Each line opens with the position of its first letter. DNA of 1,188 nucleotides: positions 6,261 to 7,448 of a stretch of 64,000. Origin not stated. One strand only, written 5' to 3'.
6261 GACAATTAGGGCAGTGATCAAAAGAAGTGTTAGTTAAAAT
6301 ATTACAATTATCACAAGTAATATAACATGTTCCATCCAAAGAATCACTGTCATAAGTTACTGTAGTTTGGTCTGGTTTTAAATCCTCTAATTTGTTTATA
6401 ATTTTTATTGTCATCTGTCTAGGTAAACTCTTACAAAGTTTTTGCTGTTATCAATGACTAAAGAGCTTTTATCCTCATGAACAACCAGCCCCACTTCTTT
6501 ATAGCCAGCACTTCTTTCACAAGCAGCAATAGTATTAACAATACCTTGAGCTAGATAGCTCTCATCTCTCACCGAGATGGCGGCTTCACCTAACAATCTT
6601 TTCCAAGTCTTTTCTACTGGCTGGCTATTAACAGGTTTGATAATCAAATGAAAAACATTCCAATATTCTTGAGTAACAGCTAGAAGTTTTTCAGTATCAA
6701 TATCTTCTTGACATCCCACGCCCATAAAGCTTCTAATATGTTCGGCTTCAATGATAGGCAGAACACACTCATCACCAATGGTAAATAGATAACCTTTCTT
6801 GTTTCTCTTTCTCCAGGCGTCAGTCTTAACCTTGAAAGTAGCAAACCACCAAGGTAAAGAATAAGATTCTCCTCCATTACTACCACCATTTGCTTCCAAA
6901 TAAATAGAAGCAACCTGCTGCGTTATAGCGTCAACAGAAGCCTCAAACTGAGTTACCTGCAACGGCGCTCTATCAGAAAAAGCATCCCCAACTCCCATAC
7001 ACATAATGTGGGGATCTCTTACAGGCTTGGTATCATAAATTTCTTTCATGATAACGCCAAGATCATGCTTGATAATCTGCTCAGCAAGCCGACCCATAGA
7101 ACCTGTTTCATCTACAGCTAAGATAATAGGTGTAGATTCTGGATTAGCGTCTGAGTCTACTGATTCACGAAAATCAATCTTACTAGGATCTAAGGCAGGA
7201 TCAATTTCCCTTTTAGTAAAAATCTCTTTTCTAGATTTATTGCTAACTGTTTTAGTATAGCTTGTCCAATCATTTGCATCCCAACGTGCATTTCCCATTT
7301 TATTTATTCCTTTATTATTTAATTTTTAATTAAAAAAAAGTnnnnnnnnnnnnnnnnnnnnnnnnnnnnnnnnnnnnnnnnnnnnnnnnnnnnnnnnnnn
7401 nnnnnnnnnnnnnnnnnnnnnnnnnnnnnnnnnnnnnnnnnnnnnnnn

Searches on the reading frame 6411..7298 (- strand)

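Call 29: search_protein_families(library=phrogs, proteins=[window:6411-7298:-], max_evalue=0.001)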
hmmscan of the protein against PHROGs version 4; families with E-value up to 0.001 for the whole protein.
window:6411-7298:- (295 aa): 1 family
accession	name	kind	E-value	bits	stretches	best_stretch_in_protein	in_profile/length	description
phrog_2971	-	unknown function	1.8e-39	136.9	1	3-256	35-288/352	-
